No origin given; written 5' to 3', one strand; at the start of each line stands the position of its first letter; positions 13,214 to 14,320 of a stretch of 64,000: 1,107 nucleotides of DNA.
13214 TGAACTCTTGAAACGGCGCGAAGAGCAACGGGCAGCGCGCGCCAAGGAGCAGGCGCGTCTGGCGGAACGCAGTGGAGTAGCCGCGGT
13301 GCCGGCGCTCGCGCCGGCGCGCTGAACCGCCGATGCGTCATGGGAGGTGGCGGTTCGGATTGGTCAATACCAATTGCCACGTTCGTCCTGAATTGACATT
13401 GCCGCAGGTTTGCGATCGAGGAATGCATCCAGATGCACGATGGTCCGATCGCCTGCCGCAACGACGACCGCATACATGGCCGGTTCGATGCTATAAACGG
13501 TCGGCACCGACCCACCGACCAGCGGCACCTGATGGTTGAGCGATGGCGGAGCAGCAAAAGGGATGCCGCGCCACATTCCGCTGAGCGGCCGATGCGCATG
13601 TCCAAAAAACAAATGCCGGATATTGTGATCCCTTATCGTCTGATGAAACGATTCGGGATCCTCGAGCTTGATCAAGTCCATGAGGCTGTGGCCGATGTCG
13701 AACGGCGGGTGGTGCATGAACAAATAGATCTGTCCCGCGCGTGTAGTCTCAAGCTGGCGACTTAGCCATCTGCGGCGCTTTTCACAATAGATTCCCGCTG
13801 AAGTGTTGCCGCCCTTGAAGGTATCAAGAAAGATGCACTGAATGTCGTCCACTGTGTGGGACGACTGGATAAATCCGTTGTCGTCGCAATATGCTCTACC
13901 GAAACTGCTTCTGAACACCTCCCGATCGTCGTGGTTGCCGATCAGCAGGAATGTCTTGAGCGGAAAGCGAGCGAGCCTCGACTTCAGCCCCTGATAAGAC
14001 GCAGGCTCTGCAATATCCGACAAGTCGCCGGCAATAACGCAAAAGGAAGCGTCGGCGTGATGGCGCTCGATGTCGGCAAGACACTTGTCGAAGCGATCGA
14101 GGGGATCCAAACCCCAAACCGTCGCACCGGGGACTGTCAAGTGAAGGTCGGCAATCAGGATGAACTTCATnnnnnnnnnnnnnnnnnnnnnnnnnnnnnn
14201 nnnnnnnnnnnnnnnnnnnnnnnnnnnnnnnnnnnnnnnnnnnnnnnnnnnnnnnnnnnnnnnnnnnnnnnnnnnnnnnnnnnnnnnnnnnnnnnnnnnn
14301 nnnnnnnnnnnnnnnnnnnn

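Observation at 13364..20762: phnW-phnA-phnY (AEP to phosphonoacetate to acetate + Pi) operon carries two extra genes and a divergent LysR regulator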

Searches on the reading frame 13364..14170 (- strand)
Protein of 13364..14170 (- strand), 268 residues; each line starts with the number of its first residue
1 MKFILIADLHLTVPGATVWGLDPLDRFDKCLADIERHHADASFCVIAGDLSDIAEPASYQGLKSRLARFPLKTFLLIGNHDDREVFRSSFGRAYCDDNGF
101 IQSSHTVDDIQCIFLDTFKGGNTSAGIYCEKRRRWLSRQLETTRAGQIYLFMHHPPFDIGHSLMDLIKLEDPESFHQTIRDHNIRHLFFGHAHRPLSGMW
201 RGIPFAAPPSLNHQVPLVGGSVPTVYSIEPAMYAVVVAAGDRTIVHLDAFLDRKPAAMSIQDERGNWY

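Call 3: search_protein_families(library=ncbifam, proteins=[window:13364-14170:-])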
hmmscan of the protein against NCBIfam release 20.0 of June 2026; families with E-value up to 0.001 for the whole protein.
window:13364-14170:- (268 aa): 2 families
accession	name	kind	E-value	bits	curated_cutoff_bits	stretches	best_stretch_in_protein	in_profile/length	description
NF050112.1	PhdiestSpdARhizob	equivalog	1.7e-68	231.1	400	1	2-250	1-256/264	2', 3'cyclic nucleotide phosphodiesterase SpdA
NF008359.0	PRK11148.1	equivalog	8.5e-19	68.1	225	1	2-211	16-223/275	3',5'-cyclic-AMP phosphodiesterase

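Call 4: search_protein_families(library=pfam, proteins=[window:13364-14170:-])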
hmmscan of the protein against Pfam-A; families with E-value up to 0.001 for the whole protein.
window:13364-14170:- (268 aa): 2 families
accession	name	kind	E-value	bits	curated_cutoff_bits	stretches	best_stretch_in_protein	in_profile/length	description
PF00149.33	Metallophos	-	3e-13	51.1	21.5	1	1-195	1-191/191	Calcineurin-like phosphoesterase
PF12850.12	Metallophos_2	-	0.00029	21.3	27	0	1-208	1-132/154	Calcineurin-like phosphoesterase superfamily domain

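Call 15: find_encoding_contigs(protein=window:13364-14170:-, flank=10000, max_places=6)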
Protein window:13364-14170:- (268 aa): 21 contigs read that carry it; 6 places shown.
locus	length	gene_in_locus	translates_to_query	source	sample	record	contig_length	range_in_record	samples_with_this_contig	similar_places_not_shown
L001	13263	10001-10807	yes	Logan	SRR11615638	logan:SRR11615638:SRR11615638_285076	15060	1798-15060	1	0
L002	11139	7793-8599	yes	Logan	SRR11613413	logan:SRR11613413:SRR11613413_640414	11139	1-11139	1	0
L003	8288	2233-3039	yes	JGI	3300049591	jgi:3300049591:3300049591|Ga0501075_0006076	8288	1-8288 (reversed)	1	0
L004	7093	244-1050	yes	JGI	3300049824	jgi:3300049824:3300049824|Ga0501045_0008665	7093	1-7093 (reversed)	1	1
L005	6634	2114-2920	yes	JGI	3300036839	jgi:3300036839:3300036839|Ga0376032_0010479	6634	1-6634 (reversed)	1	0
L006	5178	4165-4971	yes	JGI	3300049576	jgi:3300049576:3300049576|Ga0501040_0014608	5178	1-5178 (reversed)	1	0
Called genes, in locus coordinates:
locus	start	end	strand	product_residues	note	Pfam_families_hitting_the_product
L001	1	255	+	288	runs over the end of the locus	PF00892:EamA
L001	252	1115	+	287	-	PF05721:PhyH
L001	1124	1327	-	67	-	-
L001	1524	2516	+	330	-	-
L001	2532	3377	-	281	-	PF00795:CN_hydrolase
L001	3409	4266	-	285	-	PF00126:HTH_1, PF03466:LysR_substrate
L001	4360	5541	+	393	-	PF00266:Aminotran_5, PF01053:Cys_Met_Meta_PP (weak)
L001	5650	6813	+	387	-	PF01663:Phosphodiest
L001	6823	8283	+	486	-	PF00171:Aldedh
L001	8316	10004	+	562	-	PF02690:Na_Pi_cotrans, PF01895:PhoU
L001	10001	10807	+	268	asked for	PF00149:Metallophos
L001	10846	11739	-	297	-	PF00528:BPD_transp_1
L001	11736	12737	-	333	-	PF00528:BPD_transp_1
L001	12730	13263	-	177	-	?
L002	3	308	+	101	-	?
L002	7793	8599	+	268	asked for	PF00149:Metallophos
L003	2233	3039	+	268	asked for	PF00149:Metallophos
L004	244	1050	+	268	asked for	PF00149:Metallophos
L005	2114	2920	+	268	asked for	PF00149:Metallophos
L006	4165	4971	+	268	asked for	PF00149:Metallophos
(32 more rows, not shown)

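Call 16: find_homologous_proteins(query=window:13364-14170:-)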
Query window:13364-14170:- (268 aa): 1240 proteins with E <= 0.001 among 1934 candidates; the best 120 are listed.
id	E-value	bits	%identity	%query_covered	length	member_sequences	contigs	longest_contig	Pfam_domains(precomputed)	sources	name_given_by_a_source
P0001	4.2e-183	625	99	100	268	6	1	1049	PF00149.34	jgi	jgi:3',5'-cyclic AMP phosphodiesterase CpdA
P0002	5.2e-135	467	71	100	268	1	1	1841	PF00149.34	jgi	jgi:Icc protein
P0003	1.8e-134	465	70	100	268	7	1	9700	PF00149.34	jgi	jgi:3',5'-cyclic-AMP phosphodiesterase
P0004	2.4e-134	465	69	100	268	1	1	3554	PF00149.34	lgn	-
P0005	6.2e-132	457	68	100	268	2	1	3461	PF12850.13,PF00149.34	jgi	jgi:3',5'-cyclic AMP phosphodiesterase CpdA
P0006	1.6e-131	456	69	100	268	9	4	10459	PF00149.34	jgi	jgi:Icc protein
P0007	1.7e-128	446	68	100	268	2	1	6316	PF00149.34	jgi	jgi:3',5'-cyclic AMP phosphodiesterase CpdA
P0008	1.7e-128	446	69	100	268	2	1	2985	PF00149.34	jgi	jgi:3',5'-cyclic-AMP phosphodiesterase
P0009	9.9e-128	443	68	100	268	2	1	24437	PF00149.34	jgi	jgi:3',5'-cyclic AMP phosphodiesterase CpdA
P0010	3.6e-127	441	68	100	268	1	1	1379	PF00149.34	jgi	jgi:Icc protein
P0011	3.9e-127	441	66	100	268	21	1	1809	PF00149.34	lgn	-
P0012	4.7e-127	441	69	100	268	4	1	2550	PF00149.34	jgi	-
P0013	1.8e-126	439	67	100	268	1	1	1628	PF00149.34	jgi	jgi:Icc protein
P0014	7.4e-126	437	68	100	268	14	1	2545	PF00149.34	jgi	jgi:3',5'-cyclic-AMP phosphodiesterase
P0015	9.6e-126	437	68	100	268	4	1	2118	PF00149.34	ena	-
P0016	8.3e-125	434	68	100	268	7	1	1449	PF00149.34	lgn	-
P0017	1.4e-124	433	68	100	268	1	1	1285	PF00149.34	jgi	jgi:Icc protein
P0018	4.8e-124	431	67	100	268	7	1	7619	PF00149.34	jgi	jgi:3',5'-cyclic-AMP phosphodiesterase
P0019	2.2e-122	426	66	100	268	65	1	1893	PF00149.34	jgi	jgi:Icc protein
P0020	4.4e-121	421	66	100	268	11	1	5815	PF00149.34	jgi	jgi:Icc protein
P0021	2.0e-108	380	61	100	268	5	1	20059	PF00149.34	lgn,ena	-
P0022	5.1e-108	379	60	100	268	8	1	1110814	PF00149.34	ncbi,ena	-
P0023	7.7e-106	371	62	100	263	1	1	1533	PF00149.34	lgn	-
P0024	1.7e-105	370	61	100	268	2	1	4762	PF00149.34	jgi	-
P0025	8.7e-105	368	59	100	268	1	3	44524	PF00149.34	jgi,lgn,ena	jgi:Icc protein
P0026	2.9e-104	366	60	100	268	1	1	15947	PF00149.34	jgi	-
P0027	6.6e-104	365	62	100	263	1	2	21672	PF00149.34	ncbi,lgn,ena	-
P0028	1.8e-103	364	60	100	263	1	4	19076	PF00149.34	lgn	-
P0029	3.6e-103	363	60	100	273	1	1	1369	PF00149.34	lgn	-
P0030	1.6e-102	361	61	100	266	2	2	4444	PF00149.34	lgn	-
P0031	1.6e-102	360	61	100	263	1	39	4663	PF00149.34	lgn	-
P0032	1.7e-102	360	59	100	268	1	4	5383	PF00149.34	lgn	-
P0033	2.3e-102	360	59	100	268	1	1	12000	PF00149.34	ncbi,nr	ncbi:MAG: phosphodiesterase [Rhizobiales bacterium]|nr:phosphodiesterase [Hyphomicrobiales bacterium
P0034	8.7e-102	358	57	100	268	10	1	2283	PF00149.34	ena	-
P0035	1.4e-101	357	59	100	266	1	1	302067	PF00149.34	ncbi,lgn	ncbi:phosphodiesterase [soil metagenome]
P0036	2.5e-101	357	58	100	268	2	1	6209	PF00149.34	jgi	-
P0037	1.2e-100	354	60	100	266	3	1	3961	PF00149.34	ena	-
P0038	2.6e-100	353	58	100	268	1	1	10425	PF00149.34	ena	-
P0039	3.3e-100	353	59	100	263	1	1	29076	PF00149.34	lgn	-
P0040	6.6e-100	352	60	100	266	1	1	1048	PF00149.34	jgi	jgi:3',5'-cyclic AMP phosphodiesterase CpdA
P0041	9.5e-100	351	57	100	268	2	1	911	PF00149.34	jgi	jgi:Icc protein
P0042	1.1e-99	351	57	100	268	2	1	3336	PF00149.34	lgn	-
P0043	1.2e-99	351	58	100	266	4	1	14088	PF00149.34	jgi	jgi:3',5'-cyclic AMP phosphodiesterase CpdA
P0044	1.3e-99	351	59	100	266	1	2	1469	PF00149.34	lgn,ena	-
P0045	1.4e-99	351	59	100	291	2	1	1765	PF00149.34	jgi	jgi:3',5'-cyclic-AMP phosphodiesterase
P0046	2.1e-99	350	58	100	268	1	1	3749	PF00149.34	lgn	-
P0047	2.7e-99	350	58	100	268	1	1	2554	PF00149.34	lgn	-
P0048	2.8e-99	350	58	100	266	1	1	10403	PF00149.34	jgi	jgi:3',5'-cyclic-AMP phosphodiesterase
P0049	3.1e-99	350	59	100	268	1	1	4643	PF00149.34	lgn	-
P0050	3.2e-99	350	59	100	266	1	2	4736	PF00149.34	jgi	jgi:3',5'-cyclic-AMP phosphodiesterase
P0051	3.8e-99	349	59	100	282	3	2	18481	PF00149.34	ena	-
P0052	5.7e-99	349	57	100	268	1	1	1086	PF00149.34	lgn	-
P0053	7.5e-99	348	58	100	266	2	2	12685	PF00149.34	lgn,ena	-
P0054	1.3e-98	348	57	100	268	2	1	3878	PF12850.13,PF00149.34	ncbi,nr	ncbi:MAG: phosphodiesterase [Rhizobiales bacterium]|nr:phosphodiesterase [Hyphomicrobiales bacterium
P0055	1.8e-98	347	57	100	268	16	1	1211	PF00149.34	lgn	-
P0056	1.9e-98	347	59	100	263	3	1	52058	PF00149.34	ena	-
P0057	2.3e-98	347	59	100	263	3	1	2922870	PF00149.34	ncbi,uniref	ncbi:phosphodiesterase [Aestuariivirga sp.]|uniref:phosphodiesterase n=1 Tax=Aestuariivirga sp. TaxI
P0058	2.6e-98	347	58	100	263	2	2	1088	PF00149.34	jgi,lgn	-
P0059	3.6e-98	346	56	100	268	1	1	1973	PF00149.34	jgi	jgi:3',5'-cyclic AMP phosphodiesterase CpdA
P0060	6.8e-98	345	58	100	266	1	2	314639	PF00149.34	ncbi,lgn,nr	ncbi:MAG: phosphodiesterase [Rhizobiales bacterium]|nr:phosphodiesterase [Hyphomicrobiales bacterium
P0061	1.0e-97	345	57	100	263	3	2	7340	PF00149.34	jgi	jgi:3',5'-cyclic AMP phosphodiesterase CpdA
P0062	1.9e-97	344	57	100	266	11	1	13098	PF00149.34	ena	-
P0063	2.1e-97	344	58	100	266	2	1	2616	PF00149.34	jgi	jgi:3',5'-cyclic AMP phosphodiesterase CpdA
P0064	2.8e-97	343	57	100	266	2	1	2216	PF00149.34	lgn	-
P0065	4.7e-97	343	56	100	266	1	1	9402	PF00149.34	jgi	jgi:Icc protein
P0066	5.1e-97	342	57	100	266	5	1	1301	PF00149.34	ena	-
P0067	7.4e-97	342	57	100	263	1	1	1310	PF00149.34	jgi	jgi:3',5'-cyclic AMP phosphodiesterase CpdA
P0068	8.2e-97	342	58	100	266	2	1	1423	PF00149.34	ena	-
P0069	1.4e-96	341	56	100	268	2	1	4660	PF00149.34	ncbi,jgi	jgi:3',5'-cyclic AMP phosphodiesterase CpdA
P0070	2.9e-96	340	59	100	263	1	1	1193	PF00149.34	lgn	-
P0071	3.7e-96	340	57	100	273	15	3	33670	PF00149.34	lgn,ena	-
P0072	4.1e-96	339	57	100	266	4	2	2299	PF00149.34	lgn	-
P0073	4.3e-96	339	57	100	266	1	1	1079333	PF00149.34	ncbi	-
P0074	4.6e-96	339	57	100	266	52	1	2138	PF00149.34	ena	-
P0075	5.5e-96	339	57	100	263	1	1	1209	PF00149.34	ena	-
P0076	6.9e-96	339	56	100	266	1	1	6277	PF00149.34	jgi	jgi:Icc protein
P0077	7.8e-96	339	56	100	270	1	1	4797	PF12850.13,PF00149.34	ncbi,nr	ncbi:MAG: phosphodiesterase [Pseudomonadota bacterium]|nr:phosphodiesterase [Pseudomonadota bacteriu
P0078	8.8e-96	338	57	100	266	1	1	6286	PF00149.34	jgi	jgi:3',5'-cyclic AMP phosphodiesterase CpdA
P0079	1.1e-95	338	57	100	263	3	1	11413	PF00149.34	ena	-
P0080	1.7e-95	337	58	100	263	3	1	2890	PF00149.34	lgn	-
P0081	1.8e-95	337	57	100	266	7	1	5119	PF00149.34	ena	-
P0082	1.8e-95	337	57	100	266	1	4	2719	PF00149.34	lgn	-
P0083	2.2e-95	337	57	100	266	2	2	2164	PF12850.13,PF00149.34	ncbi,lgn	-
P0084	2.3e-95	337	57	100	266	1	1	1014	PF00149.34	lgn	-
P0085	3.9e-95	336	54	100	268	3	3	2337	PF12850.13,PF00149.34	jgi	jgi:Icc protein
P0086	4.6e-95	336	55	100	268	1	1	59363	PF00149.34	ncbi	ncbi:MAG: phosphodiesterase [Hyphomicrobiales bacterium]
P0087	4.7e-95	336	58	100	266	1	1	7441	PF00149.34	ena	-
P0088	5.2e-95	336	57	100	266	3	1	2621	PF00149.34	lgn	-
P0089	5.8e-95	336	57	100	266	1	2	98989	PF00149.34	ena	-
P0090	7.0e-95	335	56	100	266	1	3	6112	PF00149.34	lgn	-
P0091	7.2e-95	335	57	100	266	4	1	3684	PF00149.34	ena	-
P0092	1.0e-94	335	57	100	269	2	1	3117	PF00149.34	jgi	jgi:3',5'-cyclic AMP phosphodiesterase CpdA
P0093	1.1e-94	335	55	100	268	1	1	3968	PF00149.34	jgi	jgi:3',5'-cyclic AMP phosphodiesterase CpdA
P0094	1.4e-94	334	57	100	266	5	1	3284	PF00149.34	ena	-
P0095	1.4e-94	334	56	100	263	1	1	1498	PF00149.34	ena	-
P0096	1.5e-94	334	55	100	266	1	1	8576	PF00149.34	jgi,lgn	jgi:3',5'-cyclic AMP phosphodiesterase CpdA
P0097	1.8e-94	334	57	100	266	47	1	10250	PF00149.34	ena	-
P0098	1.9e-94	334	54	100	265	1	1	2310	PF00149.34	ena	-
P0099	2.1e-94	334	57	100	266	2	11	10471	PF00149.34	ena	-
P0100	2.5e-94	334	57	100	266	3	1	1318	PF00149.34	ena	-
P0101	3.0e-94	333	57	100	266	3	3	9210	PF00149.34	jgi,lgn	-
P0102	4.5e-94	333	55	100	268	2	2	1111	PF12850.13,PF00149.34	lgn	-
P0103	5.6e-94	332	57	100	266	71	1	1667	PF00149.34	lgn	-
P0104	6.9e-94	332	56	100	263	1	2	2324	PF00149.34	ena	-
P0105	8.7e-94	332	55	100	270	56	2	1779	PF00149.34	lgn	-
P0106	9.5e-94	332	55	100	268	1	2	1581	PF00149.34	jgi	jgi:Icc protein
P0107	1.0e-93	332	56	100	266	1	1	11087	PF00149.34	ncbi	-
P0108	1.3e-93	331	54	100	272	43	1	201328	PF00149.34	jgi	-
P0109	1.5e-93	331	56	100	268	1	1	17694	PF00149.34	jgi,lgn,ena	-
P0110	1.6e-93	331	55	100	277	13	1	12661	PF00149.34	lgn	-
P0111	2.1e-93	331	58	100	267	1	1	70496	PF12850.13,PF00149.34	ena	-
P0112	2.3e-93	330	55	100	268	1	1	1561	PF00149.34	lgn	-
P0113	2.7e-93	330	56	100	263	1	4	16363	PF00149.34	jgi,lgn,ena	jgi:3',5'-cyclic AMP phosphodiesterase CpdA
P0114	3.0e-93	330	54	100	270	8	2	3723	PF00149.34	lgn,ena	-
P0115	3.2e-93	330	57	100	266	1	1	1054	PF00149.34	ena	-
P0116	3.8e-93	330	56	100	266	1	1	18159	PF00149.34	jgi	jgi:Icc protein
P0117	3.9e-93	330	56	100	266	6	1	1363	PF00149.34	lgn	-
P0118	3.9e-93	330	56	100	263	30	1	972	PF00149.34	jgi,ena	-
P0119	4.0e-93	330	57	100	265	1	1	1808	PF00149.34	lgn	-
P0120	4.5e-93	330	56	100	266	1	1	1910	PF00149.34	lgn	-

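Call 17: find_encoding_contigs(protein=P0022, flank=10000, max_places=2)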
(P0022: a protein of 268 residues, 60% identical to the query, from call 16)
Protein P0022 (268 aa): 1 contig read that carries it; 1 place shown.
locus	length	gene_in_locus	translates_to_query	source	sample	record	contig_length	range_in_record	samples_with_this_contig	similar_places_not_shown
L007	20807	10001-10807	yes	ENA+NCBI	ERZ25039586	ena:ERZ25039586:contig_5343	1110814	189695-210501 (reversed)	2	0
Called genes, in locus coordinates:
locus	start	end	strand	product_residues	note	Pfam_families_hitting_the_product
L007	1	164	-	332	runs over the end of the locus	PF02653:BPD_transp_2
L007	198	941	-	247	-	PF00005:ABC_tran, PF02463:SMC_N (faint), PF13304:AAA_21 (faint)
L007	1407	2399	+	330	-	PF13407:Peripla_BP_4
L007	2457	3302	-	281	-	PF00795:CN_hydrolase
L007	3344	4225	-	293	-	PF00126:HTH_1, PF03466:LysR_substrate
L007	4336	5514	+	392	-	PF00266:Aminotran_5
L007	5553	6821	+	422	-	PF01663:Phosphodiest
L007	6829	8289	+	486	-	PF00171:Aldedh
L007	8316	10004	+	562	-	PF02690:Na_Pi_cotrans, PF01895:PhoU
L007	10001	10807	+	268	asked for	PF00149:Metallophos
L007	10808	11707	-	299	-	PF00528:BPD_transp_1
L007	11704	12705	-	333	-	PF00528:BPD_transp_1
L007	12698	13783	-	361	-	PF02463:SMC_N (faint), PF00005:ABC_tran, PF13304:AAA_21 (faint), PF08402:TOBE_2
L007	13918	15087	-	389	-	PF01547:SBP_bac_1 (weak), PF13416:SBP_bac_8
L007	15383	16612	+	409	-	PF02515:CoA_transf_3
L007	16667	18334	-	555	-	PF00496:SBP_bac_5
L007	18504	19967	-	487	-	PF01425:Amidase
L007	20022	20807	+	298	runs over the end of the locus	-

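Call 18: find_encoding_contigs(protein=P0057, flank=10000, max_places=2)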
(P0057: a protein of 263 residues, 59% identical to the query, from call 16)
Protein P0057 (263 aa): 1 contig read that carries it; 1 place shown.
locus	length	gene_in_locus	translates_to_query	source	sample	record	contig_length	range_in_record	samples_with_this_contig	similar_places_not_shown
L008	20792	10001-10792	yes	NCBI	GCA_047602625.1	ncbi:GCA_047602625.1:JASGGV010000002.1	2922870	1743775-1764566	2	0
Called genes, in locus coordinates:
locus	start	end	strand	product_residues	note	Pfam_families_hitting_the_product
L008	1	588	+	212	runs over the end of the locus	PF04263:TPK_catalytic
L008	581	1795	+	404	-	PF05958:tRNA_U5-meth_tr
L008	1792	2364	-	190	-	PF08207:EFP_N, PF01132:EFP, PF09285:Elong-fact-P_C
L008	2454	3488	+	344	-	PF00152:tRNA-synt_2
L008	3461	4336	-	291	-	PF00126:HTH_1, PF03466:LysR_substrate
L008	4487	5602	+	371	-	PF00266:Aminotran_5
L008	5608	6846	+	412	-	PF01663:Phosphodiest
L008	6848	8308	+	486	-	PF00171:Aldedh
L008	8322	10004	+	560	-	PF02690:Na_Pi_cotrans, PF01895:PhoU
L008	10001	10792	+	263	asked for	PF00149:Metallophos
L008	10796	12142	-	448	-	PF00202:Aminotran_3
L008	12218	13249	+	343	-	PF00850:Hist_deacetyl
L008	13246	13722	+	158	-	PF00583:Acetyltransf_1, PF13673:Acetyltransf_10, PF13508:Acetyltransf_7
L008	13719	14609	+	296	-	PF02826:2-Hacid_dh_C, PF03446:NAD_binding_2, PF03807:F420_oxidored, PF14833:NAD_binding_11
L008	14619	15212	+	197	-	PF01047:MarR (weak), PF12802:MarR_2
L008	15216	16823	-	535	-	PF01293:PEPCK_ATP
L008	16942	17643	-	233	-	PF01243:PNPOx_N, PF13883:CREG_beta-barrel, PF10615:DUF2470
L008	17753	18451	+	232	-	PF00072:Response_reg, PF00486:Trans_reg_C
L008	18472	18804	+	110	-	PF13755:Sensor_TM1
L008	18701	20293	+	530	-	PF13756:Stimulus_sens_1, PF00672:HAMP, PF00512:HisKA, PF02518:HATPase_c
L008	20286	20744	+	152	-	PF07475:Hpr_kinase_C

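Call 19: find_encoding_contigs(protein=P0009, flank=10000, max_places=2)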
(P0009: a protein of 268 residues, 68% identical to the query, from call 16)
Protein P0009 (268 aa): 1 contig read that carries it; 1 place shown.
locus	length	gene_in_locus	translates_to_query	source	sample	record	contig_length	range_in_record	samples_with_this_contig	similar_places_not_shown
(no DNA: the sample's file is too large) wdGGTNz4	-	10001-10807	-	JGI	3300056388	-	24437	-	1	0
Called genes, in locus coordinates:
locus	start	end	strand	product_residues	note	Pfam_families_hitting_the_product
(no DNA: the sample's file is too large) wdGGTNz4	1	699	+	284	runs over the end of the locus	PF00892:EamA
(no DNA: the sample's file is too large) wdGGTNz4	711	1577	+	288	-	PF05721:PhyH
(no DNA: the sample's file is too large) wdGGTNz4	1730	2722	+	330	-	-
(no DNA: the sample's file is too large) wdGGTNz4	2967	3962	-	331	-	PF12852:Cupin_6, PF00165:HTH_AraC (weak), PF12833:HTH_18, PF00165:HTH_AraC (weak)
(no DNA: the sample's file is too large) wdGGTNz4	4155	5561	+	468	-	PF01565:FAD_binding_4, PF08031:BBE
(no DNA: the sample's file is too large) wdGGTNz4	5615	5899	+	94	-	-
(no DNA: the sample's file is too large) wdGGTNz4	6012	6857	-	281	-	PF00795:CN_hydrolase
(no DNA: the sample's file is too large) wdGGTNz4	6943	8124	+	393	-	PF00266:Aminotran_5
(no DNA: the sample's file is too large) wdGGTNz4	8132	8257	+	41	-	-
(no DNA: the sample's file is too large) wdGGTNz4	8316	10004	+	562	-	PF02690:Na_Pi_cotrans, PF01895:PhoU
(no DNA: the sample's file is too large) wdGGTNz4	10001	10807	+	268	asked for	PF00149:Metallophos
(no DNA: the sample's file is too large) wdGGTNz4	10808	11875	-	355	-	PF00005:ABC_tran, PF13304:AAA_21 (weak), PF08402:TOBE_2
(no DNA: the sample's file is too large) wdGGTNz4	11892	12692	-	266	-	PF00528:BPD_transp_1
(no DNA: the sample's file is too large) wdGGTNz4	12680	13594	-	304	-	PF00528:BPD_transp_1 (weak)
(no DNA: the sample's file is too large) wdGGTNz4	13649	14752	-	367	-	PF01547:SBP_bac_1, PF13416:SBP_bac_8, PF13531:SBP_bac_11 (weak), PF13343:SBP_bac_6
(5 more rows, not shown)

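Call 45: find_encoding_contigs(protein=P0108, flank=8000, max_places=1)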
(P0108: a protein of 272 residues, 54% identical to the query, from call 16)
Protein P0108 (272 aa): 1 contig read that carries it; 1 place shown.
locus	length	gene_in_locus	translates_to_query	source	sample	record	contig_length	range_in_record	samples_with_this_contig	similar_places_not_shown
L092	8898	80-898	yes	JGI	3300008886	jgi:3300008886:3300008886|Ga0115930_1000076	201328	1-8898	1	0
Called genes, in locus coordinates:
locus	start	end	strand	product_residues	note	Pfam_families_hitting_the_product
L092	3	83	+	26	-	?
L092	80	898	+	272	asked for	PF00149:Metallophos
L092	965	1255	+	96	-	-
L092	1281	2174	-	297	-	PF00528:BPD_transp_1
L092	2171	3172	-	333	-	PF00528:BPD_transp_1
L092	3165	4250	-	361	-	PF00005:ABC_tran, PF13304:AAA_21 (faint), PF08402:TOBE_2 (weak)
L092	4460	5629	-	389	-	PF01547:SBP_bac_1, PF13416:SBP_bac_8, PF13343:SBP_bac_6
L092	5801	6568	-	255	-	PF01066:CDP-OH_P_transf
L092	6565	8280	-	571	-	PF00884:Sulfatase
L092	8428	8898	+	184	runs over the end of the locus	-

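Call 46: find_encoding_contigs(protein=P0089, flank=8000, max_places=1)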
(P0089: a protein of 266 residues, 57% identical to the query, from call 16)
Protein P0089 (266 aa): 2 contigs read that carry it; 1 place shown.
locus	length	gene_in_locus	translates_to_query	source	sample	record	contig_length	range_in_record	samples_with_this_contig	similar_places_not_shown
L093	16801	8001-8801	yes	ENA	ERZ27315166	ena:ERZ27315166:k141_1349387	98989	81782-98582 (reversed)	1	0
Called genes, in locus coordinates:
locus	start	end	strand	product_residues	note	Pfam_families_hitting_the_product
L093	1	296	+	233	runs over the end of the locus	?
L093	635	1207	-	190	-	PF08207:EFP_N, PF01132:EFP, PF09285:Elong-fact-P_C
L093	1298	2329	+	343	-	PF00152:tRNA-synt_2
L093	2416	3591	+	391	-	PF00266:Aminotran_5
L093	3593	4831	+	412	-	PF01663:Phosphodiest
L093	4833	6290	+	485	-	PF00171:Aldedh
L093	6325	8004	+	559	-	PF02690:Na_Pi_cotrans, PF01895:PhoU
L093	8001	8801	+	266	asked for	PF00149:Metallophos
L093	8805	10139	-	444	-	PF00202:Aminotran_3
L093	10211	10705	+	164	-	PF00583:Acetyltransf_1, PF13508:Acetyltransf_7, PF13673:Acetyltransf_10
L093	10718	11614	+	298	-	PF03446:NAD_binding_2, PF03807:F420_oxidored (weak), PF14833:NAD_binding_11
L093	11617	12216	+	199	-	PF01047:MarR (weak), PF12802:MarR_2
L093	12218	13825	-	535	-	PF01293:PEPCK_ATP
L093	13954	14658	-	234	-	PF01243:PNPOx_N, PF13883:CREG_beta-barrel, PF10615:DUF2470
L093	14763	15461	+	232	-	PF00072:Response_reg, PF00486:Trans_reg_C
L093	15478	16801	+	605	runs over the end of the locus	PF13755:Sensor_TM1, PF13756:Stimulus_sens_1, PF00672:HAMP, PF00512:HisKA, PF02518:HATPase_c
